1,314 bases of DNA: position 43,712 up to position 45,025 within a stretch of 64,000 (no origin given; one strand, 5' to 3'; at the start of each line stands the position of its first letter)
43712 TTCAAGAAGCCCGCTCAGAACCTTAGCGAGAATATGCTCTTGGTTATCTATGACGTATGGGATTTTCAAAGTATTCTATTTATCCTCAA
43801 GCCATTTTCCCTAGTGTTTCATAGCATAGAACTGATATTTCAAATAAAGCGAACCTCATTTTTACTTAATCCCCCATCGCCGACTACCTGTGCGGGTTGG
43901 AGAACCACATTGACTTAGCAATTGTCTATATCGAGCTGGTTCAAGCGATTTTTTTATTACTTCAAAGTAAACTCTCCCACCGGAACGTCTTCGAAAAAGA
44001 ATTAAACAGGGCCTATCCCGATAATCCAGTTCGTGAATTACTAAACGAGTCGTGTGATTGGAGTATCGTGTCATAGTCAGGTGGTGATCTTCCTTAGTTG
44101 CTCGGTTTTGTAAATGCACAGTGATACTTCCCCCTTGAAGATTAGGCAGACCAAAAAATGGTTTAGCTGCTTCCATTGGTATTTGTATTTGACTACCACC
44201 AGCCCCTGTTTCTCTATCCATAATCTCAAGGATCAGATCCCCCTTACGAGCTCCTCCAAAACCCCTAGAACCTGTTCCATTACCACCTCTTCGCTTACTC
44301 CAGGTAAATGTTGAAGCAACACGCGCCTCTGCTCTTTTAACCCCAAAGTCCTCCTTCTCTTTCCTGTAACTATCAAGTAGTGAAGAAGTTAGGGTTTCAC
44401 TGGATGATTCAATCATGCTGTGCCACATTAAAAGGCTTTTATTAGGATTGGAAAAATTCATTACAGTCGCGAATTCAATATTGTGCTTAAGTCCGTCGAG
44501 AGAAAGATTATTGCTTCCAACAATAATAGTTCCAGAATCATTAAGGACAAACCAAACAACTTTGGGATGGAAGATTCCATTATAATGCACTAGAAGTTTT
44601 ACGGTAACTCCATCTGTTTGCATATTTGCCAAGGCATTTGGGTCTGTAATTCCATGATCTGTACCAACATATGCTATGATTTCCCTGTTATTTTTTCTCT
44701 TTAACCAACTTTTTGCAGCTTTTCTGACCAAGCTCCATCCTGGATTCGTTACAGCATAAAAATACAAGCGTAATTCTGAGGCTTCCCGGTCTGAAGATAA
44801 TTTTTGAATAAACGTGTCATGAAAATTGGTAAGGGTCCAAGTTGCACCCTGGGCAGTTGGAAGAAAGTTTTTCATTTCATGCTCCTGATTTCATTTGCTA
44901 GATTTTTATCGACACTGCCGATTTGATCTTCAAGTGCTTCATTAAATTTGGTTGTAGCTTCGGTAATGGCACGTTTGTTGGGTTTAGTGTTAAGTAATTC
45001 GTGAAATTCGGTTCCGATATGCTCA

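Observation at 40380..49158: AT-rich three-gene island: nuclease-dead giant methyltransferase + HKD nuclease + HKD-SNF2 translocase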

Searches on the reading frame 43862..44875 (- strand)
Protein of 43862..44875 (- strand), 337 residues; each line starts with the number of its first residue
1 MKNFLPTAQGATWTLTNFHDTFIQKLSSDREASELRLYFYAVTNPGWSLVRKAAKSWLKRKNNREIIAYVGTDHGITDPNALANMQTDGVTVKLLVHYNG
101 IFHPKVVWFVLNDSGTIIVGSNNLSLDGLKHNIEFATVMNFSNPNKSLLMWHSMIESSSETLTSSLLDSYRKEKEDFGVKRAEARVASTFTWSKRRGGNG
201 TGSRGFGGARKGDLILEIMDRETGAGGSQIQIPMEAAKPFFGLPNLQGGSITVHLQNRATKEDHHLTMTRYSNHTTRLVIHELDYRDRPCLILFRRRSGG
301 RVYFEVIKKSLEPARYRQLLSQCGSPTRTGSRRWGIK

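Call 7: search_protein_families(library=pfam, proteins=[window:43862-44875:-], max_evalue=0.01)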
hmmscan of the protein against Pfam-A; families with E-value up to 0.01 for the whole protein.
window:43862-44875:- (337 aa): 1 family
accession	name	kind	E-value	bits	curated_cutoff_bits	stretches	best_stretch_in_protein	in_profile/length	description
PF13091.12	PLDc_2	-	0.00029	21.1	27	1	80-139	59-115/132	PLD-like domain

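Call 8: search_protein_families(library=padloc, proteins=[window:43862-44875:-], max_evalue=0.01)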
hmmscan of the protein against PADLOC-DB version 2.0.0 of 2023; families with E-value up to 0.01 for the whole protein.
window:43862-44875:- (337 aa): 6 families
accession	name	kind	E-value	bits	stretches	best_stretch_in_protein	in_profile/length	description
PDLC02614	DrmC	-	5.1e-07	27.6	1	20-140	23-136/153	DrmC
PDLC03829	ZacB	-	0.00012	19.1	1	103-176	298-367/586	-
PDLC04553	PDC-M27B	-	0.00035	17.3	1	95-138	101-145/635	-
PDLC02707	PbeA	-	0.0018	15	1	80-140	110-176/672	PbeA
PDLC02616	DrmC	-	0.0032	15.1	1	103-142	166-202/224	DrmC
PDLC02607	DrmC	-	0.0048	14.2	1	100-140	201-238/265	DrmC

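Call 9: search_protein_families(library=ncbifam, proteins=[window:43862-44875:-], max_evalue=0.01)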
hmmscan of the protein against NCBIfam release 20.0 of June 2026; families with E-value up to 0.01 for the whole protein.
window:43862-44875:- (337 aa): 1 family
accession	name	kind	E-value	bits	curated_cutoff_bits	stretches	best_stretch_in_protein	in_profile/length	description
NF038319.1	DISARM_DrmC_I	equivalog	0.0097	15.5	133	0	99-135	181-214/236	DISARM system phospholipase D-like protein DrmC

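Call 10: search_solved_structures(query=window:43862-44875:-, max_evalue=10, show_alignments=3)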
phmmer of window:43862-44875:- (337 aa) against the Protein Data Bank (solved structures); distinct sequences matched with E-value up to 10: 1.
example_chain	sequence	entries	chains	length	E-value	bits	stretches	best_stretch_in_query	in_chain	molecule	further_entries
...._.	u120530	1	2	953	1.2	11.2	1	101-175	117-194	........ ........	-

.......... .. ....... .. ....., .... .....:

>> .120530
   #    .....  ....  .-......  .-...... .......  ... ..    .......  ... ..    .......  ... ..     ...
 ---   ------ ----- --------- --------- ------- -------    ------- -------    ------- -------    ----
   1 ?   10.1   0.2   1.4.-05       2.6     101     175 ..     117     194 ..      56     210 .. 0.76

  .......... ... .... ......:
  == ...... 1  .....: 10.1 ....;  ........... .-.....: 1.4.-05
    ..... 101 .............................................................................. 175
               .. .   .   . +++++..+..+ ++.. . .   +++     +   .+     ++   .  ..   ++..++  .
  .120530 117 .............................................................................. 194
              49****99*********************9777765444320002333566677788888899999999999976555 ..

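Call 13: find_homologous_proteins(query=window:43862-44875:-)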
Query window:43862-44875:- (337 aa): 186 proteins with E <= 0.001 among 1493 candidates; the best 120 are listed.
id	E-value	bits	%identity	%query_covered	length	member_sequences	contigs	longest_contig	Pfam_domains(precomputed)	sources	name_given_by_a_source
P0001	8.5e-228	773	100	100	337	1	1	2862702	-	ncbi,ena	-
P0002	1.5e-140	486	64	100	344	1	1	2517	-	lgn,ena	-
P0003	1.6e-138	479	60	100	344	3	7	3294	-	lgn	-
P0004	2.3e-136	472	62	99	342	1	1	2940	-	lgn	-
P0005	1.6e-133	463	59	100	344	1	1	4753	-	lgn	-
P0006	4.4e-130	452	61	96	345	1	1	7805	-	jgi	-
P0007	1.8e-127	443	59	100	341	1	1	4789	-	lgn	-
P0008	6.3e-126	438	57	100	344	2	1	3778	-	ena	-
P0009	6.7e-109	382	48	99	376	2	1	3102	-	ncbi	-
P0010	1.6e-107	377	47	99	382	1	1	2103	-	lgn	-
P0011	3.3e-107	376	50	99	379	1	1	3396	-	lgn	-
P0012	7.9e-106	372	49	99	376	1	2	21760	-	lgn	-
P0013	7.2e-104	365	48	99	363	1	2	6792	-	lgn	-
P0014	2.3e-102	360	49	100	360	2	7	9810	-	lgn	-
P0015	4.3e-102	360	49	100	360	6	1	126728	-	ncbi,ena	-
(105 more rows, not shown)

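Call 14: find_encoding_contigs(protein=P0001, flank=10000, max_places=3)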
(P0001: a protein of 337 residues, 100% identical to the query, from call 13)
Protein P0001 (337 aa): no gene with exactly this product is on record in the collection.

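Call 15: find_encoding_contigs(protein=P0015, flank=10000, max_places=3)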
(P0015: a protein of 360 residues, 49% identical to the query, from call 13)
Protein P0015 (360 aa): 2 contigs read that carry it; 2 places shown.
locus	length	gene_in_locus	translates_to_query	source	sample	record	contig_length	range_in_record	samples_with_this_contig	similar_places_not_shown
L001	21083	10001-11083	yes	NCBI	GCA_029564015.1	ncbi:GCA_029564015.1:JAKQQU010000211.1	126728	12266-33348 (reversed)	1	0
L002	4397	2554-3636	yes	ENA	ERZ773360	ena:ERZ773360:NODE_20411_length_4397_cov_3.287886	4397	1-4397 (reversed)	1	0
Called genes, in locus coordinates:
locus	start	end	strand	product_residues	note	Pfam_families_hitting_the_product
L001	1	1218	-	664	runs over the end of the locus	-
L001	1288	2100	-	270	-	PF01839:FG-GAP (weak)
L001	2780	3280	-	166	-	-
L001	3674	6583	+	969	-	PF04851:ResIII, PF00176:SNF2-rel_dom, PF00270:DEAD (weak), PF00271:Helicase_C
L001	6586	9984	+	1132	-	PF02384:N6_Mtase (weak), PF20473:MmeI_Mtase (weak), PF07669:Eco57I, PF12950:TaqI_C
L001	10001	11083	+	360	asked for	-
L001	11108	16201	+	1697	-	PF00270:DEAD, PF04851:ResIII (weak), PF00271:Helicase_C, PF09369:MZB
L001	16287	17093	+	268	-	PF07505:DUF5131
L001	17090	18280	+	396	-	-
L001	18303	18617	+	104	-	-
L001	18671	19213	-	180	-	-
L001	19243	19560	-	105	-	-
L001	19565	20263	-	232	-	-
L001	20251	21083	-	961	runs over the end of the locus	-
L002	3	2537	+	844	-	?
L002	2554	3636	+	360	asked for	-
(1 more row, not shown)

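Call 18: find_related_loci(query=A1, collection=genome_contigs, flank=10000)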
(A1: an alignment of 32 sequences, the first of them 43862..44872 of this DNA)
Query A1 (336 aa) in genome_contigs; peptide patterns used: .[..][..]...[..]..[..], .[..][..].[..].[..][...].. (x = any residue, [..] = any of these).
43 stretches matched a pattern; 31 encode a relative of the query (tblastn E <= 1e-3); 31 distinct loci.
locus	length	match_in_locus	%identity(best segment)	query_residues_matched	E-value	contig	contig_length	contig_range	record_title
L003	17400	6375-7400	58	2-336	6e-138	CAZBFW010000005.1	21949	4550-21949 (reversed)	MAG TPA_asm: uncultured Phycisphaeraceae bacterium isolate binchicken_co43_71 genome assembly, contig: NODE_4158_length_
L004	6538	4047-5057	46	5-335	3e-96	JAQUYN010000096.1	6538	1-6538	MAG: Alphaproteobacteria bacterium isolate STD2_238 NODE_49579_length_6538_cov_3.107939_Sandtown_D2, whole genome shotgu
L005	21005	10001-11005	45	4-335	3e-95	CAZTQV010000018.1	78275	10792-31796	MAG TPA_asm: uncultured Phycisphaeraceae bacterium isolate SRP342821_co1_63 genome assembly, contig: NODE_211_length_782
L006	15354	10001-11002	43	5-335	6e-94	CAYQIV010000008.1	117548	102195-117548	MAG TPA_asm: uncultured Chromatiaceae bacterium isolate SRP239054_co1_5 genome assembly, contig: NODE_84_length_117548_c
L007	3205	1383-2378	47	5-334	4e-95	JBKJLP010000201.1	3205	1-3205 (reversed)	MAG: Mycobacteriales bacterium isolate ant_bin.293 S1Ck117_1924166_flag_1_multi_5.0000_len_3205, whole genome shotgun se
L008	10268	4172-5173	43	5-335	1e-92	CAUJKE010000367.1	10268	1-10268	MAG: Planctomycetota bacterium isolate KLAP142 genome assembly, contig: KLAP142_203092, whole genome shotgun sequence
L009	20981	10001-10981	46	3-335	1e-92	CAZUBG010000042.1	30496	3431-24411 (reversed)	MAG TPA_asm: uncultured Bifidobacteriaceae bacterium isolate binchicken_co3_517 genome assembly, contig: NODE_4567_lengt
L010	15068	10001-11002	42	5-335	8e-92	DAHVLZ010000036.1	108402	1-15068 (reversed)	MAG TPA_asm: Proteobacteria bacterium isolate clean41 k141_141871, whole genome shotgun sequence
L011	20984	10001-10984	43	4-335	4e-90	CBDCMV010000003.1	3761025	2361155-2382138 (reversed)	MAG: Alphaproteobacteria bacterium isolate d4acb477-92b7-4a05-a838-3873ed8152b3 genome assembly, contig: contig_3, whole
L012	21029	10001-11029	43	5-334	2e-90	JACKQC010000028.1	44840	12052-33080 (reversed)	MAG: Akkermansiaceae bacterium isolate HK-STAS-VERR-10 HK-STAS-VERR-10_28, whole genome shotgun sequence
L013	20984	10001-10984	45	2-335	8e-90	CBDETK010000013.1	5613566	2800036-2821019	MAG: Candidatus Latescibacterota bacterium isolate f082a9f0-9724-465d-94e5-cd8c9e52f731 genome assembly, contig: contig_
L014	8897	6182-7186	42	4-333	2e-89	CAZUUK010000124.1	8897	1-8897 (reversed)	MAG TPA_asm: uncultured Planctomycetota bacterium isolate SRP068000_co1_50 genome assembly, contig: NODE_15648_length_88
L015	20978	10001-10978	44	4-335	1e-87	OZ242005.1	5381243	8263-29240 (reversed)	MAG: Candidatus Latescibacterota bacterium isolate 4361563e-baaa-404a-b280-629f4181b36f genome assembly, chromosome: 1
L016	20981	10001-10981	42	4-334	5e-86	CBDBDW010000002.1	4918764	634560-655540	MAG: Gammaproteobacteria bacterium isolate 554e3a7e-5989-4f2a-9094-f6ca052332fc genome assembly, contig: contig_2, whole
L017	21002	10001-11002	42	5-335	4e-91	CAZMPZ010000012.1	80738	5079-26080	MAG TPA_asm: uncultured Rhodanobacter sp. isolate binchicken_co351_18 genome assembly, contig: NODE_288_length_80738_cov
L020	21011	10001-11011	43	3-335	3e-84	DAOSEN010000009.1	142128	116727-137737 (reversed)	MAG TPA_asm: Candidatus Cloacimonadota bacterium isolate AMR_MDS_1804 NODE_90_length_142128_cov_20.279765, whole genome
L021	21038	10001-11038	40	4-335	6e-84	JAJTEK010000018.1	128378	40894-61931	MAG: Pirellula sp. isolate 49624_E51.1 Sample_49624_scaffold_286, whole genome shotgun sequence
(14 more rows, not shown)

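Call 22: search_protein_families(library=pfam, proteins=[L006:7162-7989:+, L006:7977-9956:+, L006:10959-14078:+, L006:14000-15004:+, L013:7871-9988:+, L013:10948-13953:+, L021:7088-9967:+, L021:11063-12748:+, L021:12730-15468:+, L021:15552-19361:+], max_evalue=0.001)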
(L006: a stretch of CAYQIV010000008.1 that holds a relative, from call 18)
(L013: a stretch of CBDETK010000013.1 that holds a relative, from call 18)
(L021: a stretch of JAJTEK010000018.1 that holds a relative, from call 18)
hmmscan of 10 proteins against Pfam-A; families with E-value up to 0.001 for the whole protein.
L006:7162-7989:+ (276 aa): 1 family
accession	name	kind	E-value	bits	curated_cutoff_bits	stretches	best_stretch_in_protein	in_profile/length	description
PF14335.11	DUF4391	-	1.4e-58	199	29.9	1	57-271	1-232/232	Domain of unknown function (DUF4391)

L006:7977-9956:+ (660 aa): 1 family
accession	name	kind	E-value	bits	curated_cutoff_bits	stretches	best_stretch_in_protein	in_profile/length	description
PF01555.25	N6_N4_Mtase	-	1.4e-26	94.3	26.7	1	139-467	1-205/221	DNA methylase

L006:10959-14078:+ (1040 aa): 3 families
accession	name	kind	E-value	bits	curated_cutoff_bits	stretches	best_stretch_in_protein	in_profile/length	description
PF19778.5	RE_endonuc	-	2.2e-30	105.1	23.4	1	919-1030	2-106/108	Endonuclease domain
PF04851.21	ResIII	-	3.2e-14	53.6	22.5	1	29-278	3-162/164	Type III restriction enzyme, res subunit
PF00270.35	DEAD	-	1.1e-05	25.7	26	1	119-279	17-161/167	DEAD/DEAH box helicase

L006:14000-15004:+ (335 aa): 0 families

L013:7871-9988:+ (706 aa): 1 family
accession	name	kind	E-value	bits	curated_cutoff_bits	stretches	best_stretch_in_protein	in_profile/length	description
PF01555.25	N6_N4_Mtase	-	4e-32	112.4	26.7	1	173-491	1-197/221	DNA methylase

L013:10948-13953:+ (1002 aa): 3 families
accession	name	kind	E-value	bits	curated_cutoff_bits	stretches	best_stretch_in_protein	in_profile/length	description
PF19778.5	RE_endonuc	-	2.9e-38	130.4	23.4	1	888-994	2-105/108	Endonuclease domain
PF04851.21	ResIII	-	2.4e-10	41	22.5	1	102-238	21-134/164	Type III restriction enzyme, res subunit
PF00270.35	DEAD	-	1e-07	32.3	26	1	103-271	13-163/167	DEAD/DEAH box helicase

L021:7088-9967:+ (960 aa): 5 families
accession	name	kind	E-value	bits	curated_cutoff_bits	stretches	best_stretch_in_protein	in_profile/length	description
PF00176.29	SNF2-rel_dom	-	2.2e-36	125.9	24.9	1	61-290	17-251/290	SNF2-related domain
PF00271.37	Helicase_C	-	2.6e-20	73.2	23.5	1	443-551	4-110/110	Helicase conserved C-terminal domain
PF04851.21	ResIII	-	8e-10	39.3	22.5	1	44-204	4-162/164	Type III restriction enzyme, res subunit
PF00270.35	DEAD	-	2.6e-09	37.5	26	1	63-205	16-161/167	DEAD/DEAH box helicase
PF13872.12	AAA_34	-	9.4e-05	21.9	27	1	49-181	48-194/306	P-loop containing NTP hydrolase pore-1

L021:11063-12748:+ (562 aa): 2 families
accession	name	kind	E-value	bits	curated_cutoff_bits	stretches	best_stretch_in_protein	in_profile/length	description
PF01555.25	N6_N4_Mtase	-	5.9e-44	151.1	26.7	1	74-383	1-217/221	DNA methylase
PF03602.21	Cons_hypoth95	-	0.00068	19.8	24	0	55-103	96-143/182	Conserved hypothetical protein 95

L021:12730-15468:+ (913 aa): 2 families
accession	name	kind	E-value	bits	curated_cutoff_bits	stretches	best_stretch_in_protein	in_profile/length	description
PF04851.21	ResIII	-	5.7e-20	72.3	22.5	1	54-237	20-163/164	Type III restriction enzyme, res subunit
PF18766.7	SWI2_SNF2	-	0.00018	21.7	26.7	1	180-267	110-187/221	SWI2/SNF2 ATPase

L021:15552-19361:+ (1270 aa): 4 families
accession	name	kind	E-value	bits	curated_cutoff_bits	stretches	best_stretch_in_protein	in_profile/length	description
PF00702.32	Hydrolase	-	4.9e-09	37.3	26.4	1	330-521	1-189/191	haloacid dehalogenase-like hydrolase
PF12710.13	HAD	-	2.9e-07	31.5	27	1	333-519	1-188/189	haloacid dehalogenase-like hydrolase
PF00795.27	CN_hydrolase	-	4.5e-06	26.6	23.2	1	58-242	20-223/256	Carbon-nitrogen hydrolase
PF24391.1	HD-CE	-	0.00059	20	27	1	620-792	6-186/263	HD-CE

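Call 24: predict_structure(alignment_id=A1)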
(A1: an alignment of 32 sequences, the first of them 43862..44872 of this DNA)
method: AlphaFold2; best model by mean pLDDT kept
length: 336 residues; sequences in the alignment: 32
mean_pLDDT: 88.9   pTM: 0.84
mean pLDDT of the five models: 88.9, 87.0, 86.7, 86.5, 86.2
residues with pLDDT >= 90: 210; 70-90: 101; 50-70: 18; < 50: 7
segments of 3 or more residues with pLDDT < 50: 1-4
pLDDT, mean of each block of 10 residues (from residue 1): 47 76 96 96 97 97 96 92 98 92 90 88 86 80 90 95 97 93 83 80 80 90 79 94 93 94 94 89 86 93 93 93 87 94
secondary structure, 60 per line:
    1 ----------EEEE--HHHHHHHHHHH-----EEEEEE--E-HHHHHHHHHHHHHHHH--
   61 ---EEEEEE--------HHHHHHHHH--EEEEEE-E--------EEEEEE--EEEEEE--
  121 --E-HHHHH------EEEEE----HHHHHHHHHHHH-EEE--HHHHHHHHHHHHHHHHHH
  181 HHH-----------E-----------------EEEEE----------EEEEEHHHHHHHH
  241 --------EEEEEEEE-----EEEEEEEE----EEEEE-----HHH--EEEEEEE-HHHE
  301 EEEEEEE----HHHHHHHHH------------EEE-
elements in order: E11-14 H17-27 E33-38 H43-58 E64-69 H78-86 E89-94 E105-110 E113-118 H125-129 E136-140 H145-156 E158-160 H163-183 E213-217 E228-232 H233-240 E249-256 E262-269 E274-278 E289-295 E300-307 H312-320 E333-335

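Call 31: fold_search(model_id=the predicted structure, library=pdb)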
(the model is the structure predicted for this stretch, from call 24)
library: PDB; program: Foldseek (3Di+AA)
matches with E <= 10: 923; with E <= 0.001: 61
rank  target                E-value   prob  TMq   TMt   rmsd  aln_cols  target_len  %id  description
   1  2c1l_A                1.0e-13  1.00  0.36  0.34  21.0       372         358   13  Structure of the BfiI restriction endonuclease (released 2005-10-07)
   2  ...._B                1.3e-09  1.00  0.41  0.18  12.9       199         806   18  Crystal structure of the ATP-dependent restriction endonuclease SauUSI (released 2021-01-20)
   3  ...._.                1.7e-08  1.00  0.40  0.17  12.6       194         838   19  Crystal structure of the ATP-dependent restriction endonuclease SauUSI (released 2021-01-20)
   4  6ehi_B                3.0e-07  1.00  0.35  0.66   3.9       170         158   16  NucT from Helicobacter pylori (released 2018-01-17)
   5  6ehi_D                6.3e-07  1.00  0.34  0.65   3.8       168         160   16  NucT from Helicobacter pylori (released 2018-01-17)
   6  7e0m_A                7.5e-07  1.00  0.33  0.29   5.8       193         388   14  Crystal structure of phospholipase D (released 2021-12-22)
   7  6ehi_A                8.0e-07  1.00  0.34  0.64   3.7       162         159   17  NucT from Helicobacter pylori (released 2018-01-17)
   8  7e0m_B                1.7e-06  1.00  0.34  0.30   7.8       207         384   14  Crystal structure of phospholipase D (released 2021-12-22)
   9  4rct_A                1.8e-06  1.00  0.32  0.31  16.7       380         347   10  Crystal structure of R-protein of NgoAVII restriction endonuclease (released 2014-12-24)
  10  5qhm                  2.9e-06  1.00  0.35  0.66   3.7       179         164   11  PanDDA analysis group deposition of models with modelled events (e.g. bound ligands) -- Crystal Structure of human FAM83 (released 2018-12-19)
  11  4urj_C                3.0e-06  1.00  0.36  0.65   4.0       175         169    7  Crystal structure of human BJ-TSA-9 (released 2014-10-01)
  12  8q1x_A                1.7e-05  1.00  0.37  0.30   3.9       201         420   11  Structural analysis of PLD3 reveals insights into the mechanism of lysosomal 5' exonuclease-mediated nucleic acid degr (released 2023-12-06)
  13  3zi5_A                2.1e-05  1.00  0.30  0.58   4.1       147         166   14  Crystal STRUCTURE OF RESTRICTION ENDONUCLEASE BFII C-TERMINAL RECOGNITION DOMAIN IN COMPLEX WITH COGNATE DNA (released 2014-01-15)
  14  9fhk_B                2.5e-05  1.00  0.34  0.33   4.0       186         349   14  Structure of the F13 protein of Vaccinia virus (P21 crystal form) (released 2025-03-12)
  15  9fhk_A                2.5e-05  1.00  0.33  0.32   4.7       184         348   14  Structure of the F13 protein of Vaccinia virus (P21 crystal form) (released 2025-03-12)
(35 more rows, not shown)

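Call 32: find_encoding_contigs(protein=P0006, flank=10000, max_places=2)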
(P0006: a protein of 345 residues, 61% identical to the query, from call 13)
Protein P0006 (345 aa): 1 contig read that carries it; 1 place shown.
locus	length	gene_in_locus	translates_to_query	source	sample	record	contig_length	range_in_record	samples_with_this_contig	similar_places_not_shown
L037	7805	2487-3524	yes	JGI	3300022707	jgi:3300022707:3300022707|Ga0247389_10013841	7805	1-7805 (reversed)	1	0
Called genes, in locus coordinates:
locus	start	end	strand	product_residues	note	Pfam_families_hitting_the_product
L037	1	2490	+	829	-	?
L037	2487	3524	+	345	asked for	-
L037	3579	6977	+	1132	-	PF13091:PLDc_2 (weak), PF00176:SNF2-rel_dom (faint), PF00271:Helicase_C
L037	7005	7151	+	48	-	-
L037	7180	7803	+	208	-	?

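Call 33: find_encoding_contigs(protein=P0005, flank=10000, max_places=2)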
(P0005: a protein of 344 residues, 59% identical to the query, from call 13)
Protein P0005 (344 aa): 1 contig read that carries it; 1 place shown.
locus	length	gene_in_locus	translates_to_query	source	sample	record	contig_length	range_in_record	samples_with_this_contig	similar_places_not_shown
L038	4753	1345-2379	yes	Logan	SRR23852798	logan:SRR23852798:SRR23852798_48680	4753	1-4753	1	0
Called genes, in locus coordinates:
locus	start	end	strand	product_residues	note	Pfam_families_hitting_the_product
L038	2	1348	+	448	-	?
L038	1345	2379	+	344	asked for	-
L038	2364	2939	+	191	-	-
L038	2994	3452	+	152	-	-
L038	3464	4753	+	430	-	?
